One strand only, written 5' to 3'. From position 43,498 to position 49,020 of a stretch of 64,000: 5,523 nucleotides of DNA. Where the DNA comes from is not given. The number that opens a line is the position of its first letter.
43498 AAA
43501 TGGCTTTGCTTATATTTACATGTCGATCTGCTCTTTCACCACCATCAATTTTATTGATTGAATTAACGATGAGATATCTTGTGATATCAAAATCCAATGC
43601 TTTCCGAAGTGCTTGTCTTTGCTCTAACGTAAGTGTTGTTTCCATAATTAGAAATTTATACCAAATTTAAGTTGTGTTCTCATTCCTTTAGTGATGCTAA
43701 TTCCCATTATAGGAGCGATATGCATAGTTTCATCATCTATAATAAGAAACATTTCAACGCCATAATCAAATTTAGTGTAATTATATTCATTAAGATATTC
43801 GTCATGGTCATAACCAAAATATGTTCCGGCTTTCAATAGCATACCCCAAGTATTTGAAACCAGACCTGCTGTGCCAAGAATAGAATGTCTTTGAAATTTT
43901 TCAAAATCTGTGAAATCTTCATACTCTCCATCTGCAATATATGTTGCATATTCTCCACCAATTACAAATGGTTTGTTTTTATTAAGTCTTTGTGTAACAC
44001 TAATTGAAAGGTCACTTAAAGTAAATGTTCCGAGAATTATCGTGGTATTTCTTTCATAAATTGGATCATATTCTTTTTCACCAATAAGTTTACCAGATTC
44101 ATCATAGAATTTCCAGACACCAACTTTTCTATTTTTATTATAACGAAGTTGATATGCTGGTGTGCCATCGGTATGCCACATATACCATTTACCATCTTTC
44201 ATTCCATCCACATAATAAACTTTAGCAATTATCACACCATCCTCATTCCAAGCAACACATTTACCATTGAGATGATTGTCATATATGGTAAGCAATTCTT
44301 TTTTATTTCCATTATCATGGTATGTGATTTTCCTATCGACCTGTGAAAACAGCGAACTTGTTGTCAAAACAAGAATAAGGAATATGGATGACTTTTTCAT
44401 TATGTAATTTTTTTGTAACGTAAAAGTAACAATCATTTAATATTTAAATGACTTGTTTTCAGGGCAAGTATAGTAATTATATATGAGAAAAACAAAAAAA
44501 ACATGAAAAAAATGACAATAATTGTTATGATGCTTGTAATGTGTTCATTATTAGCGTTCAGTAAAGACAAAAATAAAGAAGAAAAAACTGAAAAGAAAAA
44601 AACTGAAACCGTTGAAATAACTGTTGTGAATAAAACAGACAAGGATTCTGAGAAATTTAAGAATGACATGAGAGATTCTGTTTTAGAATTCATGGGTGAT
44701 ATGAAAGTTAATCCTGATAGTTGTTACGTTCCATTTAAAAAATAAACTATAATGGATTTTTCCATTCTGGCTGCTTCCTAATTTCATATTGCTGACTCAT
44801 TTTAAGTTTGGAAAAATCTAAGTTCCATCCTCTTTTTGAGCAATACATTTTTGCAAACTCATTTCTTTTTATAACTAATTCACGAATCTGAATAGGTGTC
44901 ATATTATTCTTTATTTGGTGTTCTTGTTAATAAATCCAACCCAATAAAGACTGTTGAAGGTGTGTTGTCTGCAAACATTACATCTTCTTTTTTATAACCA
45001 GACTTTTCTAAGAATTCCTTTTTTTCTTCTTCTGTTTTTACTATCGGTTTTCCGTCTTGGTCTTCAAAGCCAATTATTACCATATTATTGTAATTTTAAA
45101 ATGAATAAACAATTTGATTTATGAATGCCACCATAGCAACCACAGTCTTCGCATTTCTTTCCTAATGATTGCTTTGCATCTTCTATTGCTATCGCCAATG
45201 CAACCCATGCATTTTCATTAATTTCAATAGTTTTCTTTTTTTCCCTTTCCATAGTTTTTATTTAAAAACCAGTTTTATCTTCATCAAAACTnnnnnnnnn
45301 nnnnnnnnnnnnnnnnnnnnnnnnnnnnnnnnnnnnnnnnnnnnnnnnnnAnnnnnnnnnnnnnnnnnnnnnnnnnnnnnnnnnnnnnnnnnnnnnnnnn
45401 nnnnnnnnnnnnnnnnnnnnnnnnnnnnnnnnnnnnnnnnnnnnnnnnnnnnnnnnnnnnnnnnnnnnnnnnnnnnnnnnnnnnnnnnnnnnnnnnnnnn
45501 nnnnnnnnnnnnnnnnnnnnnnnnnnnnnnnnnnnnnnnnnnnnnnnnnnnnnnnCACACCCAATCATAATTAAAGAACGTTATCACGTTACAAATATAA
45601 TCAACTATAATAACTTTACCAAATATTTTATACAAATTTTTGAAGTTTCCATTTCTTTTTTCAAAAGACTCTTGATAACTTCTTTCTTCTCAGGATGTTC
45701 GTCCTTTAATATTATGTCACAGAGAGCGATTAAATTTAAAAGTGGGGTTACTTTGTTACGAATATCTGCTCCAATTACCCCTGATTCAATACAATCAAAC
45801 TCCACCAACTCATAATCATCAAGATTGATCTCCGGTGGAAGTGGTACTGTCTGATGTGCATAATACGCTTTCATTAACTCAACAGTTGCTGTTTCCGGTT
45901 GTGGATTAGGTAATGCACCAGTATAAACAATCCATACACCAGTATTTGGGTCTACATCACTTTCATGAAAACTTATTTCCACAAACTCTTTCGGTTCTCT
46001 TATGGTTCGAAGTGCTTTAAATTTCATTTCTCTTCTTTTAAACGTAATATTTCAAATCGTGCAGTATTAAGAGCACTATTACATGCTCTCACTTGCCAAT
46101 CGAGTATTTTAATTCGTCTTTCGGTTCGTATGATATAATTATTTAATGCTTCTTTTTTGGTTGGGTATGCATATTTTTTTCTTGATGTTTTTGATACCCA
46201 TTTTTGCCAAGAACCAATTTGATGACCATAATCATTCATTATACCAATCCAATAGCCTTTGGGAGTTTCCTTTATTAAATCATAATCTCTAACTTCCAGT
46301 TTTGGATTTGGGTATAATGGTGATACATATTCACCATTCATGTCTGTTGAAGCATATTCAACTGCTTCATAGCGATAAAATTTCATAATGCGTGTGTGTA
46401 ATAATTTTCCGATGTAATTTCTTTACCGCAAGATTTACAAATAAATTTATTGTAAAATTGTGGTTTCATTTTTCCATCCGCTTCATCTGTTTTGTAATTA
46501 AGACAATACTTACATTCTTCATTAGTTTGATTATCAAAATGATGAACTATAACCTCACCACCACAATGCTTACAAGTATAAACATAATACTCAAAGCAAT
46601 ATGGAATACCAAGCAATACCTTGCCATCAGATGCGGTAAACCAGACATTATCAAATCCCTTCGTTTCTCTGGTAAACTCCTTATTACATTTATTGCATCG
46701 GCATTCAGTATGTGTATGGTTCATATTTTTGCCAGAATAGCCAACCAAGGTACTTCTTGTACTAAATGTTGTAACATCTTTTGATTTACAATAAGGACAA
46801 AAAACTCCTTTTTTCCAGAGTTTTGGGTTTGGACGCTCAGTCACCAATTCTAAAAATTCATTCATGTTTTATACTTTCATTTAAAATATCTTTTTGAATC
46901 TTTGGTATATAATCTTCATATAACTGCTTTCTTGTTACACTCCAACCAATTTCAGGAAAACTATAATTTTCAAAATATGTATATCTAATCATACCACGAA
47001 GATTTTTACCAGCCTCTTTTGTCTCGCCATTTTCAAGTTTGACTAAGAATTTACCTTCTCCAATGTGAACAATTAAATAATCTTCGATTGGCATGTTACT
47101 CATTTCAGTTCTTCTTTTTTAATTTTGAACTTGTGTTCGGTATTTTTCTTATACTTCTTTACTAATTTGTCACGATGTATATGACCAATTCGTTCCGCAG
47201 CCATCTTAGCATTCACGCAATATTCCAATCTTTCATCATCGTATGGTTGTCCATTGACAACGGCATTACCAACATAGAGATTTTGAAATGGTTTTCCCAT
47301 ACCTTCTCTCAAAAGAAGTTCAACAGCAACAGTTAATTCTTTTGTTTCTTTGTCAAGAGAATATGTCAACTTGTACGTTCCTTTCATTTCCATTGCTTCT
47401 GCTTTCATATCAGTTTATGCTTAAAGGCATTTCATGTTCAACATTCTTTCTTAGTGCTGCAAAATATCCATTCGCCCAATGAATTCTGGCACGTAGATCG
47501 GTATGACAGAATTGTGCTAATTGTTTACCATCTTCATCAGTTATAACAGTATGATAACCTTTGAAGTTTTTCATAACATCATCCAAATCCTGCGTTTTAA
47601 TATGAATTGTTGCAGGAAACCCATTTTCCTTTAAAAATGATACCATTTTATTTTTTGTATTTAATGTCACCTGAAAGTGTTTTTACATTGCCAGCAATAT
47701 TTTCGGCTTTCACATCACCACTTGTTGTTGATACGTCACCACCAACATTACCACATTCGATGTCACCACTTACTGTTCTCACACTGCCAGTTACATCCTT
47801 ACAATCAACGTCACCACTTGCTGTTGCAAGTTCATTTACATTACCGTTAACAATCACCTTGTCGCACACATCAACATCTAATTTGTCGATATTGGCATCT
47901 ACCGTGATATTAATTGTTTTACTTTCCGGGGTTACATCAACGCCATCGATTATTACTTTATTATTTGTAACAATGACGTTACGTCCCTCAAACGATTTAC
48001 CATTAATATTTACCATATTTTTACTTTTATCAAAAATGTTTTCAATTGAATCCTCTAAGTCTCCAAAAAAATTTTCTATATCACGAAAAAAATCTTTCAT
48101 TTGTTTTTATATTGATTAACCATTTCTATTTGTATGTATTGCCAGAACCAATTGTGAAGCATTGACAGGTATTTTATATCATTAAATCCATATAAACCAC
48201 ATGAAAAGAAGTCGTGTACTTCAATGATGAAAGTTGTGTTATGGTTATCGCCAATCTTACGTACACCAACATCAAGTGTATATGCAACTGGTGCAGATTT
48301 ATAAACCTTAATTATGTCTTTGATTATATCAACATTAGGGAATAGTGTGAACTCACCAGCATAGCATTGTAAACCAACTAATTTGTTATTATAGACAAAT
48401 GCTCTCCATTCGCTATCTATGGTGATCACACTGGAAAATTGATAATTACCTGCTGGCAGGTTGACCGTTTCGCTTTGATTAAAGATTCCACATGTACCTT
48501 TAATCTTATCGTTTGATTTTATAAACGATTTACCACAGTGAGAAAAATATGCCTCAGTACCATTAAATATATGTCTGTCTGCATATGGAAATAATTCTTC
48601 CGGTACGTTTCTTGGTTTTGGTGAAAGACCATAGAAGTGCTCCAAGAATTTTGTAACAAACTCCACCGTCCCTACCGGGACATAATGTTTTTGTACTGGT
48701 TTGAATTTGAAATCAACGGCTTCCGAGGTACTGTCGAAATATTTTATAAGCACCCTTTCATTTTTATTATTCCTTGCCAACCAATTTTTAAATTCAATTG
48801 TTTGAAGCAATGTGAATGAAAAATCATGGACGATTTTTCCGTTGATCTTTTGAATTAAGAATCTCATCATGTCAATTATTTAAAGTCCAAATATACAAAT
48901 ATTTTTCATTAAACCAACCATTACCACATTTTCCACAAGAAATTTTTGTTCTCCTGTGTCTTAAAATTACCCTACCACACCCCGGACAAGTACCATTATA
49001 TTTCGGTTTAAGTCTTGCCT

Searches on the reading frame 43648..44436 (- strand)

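Call 57: search_protein_families(library=pfam, proteins=[window:43648-44436:-], max_evalue=0.001)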
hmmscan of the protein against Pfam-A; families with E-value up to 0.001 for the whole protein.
window:43648-44436:- (262 aa): 1 family
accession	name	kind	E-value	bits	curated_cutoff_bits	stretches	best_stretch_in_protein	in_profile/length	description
PF07661.19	MORN_2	-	9.9e-10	38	29.6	1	104-123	1-20/22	MORN repeat variant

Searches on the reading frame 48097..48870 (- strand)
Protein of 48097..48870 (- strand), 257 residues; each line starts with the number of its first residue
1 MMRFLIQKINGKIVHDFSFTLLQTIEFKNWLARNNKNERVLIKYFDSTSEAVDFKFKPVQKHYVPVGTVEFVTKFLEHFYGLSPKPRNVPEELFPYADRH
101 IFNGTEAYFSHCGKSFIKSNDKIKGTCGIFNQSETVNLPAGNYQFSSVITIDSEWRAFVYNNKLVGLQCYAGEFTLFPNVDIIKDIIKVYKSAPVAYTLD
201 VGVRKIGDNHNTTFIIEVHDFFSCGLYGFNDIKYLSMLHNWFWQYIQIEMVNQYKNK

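Call 57: search_protein_families(library=pfam, proteins=[window:48097-48870:-], max_evalue=0.001)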
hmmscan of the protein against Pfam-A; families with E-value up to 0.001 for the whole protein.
window:48097-48870:- (257 aa): 2 families
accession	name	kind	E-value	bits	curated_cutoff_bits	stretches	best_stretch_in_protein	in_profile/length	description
PF18299.6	R2K_2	-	1.3e-18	67.7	26.2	1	141-237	54-147/147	ATP-grasp domain, R2K clade family 2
PF14243.11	R2K_3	-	7.5e-12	46.2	26.3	1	131-231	60-161/169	ATP-grasp domain, R2K clade family 3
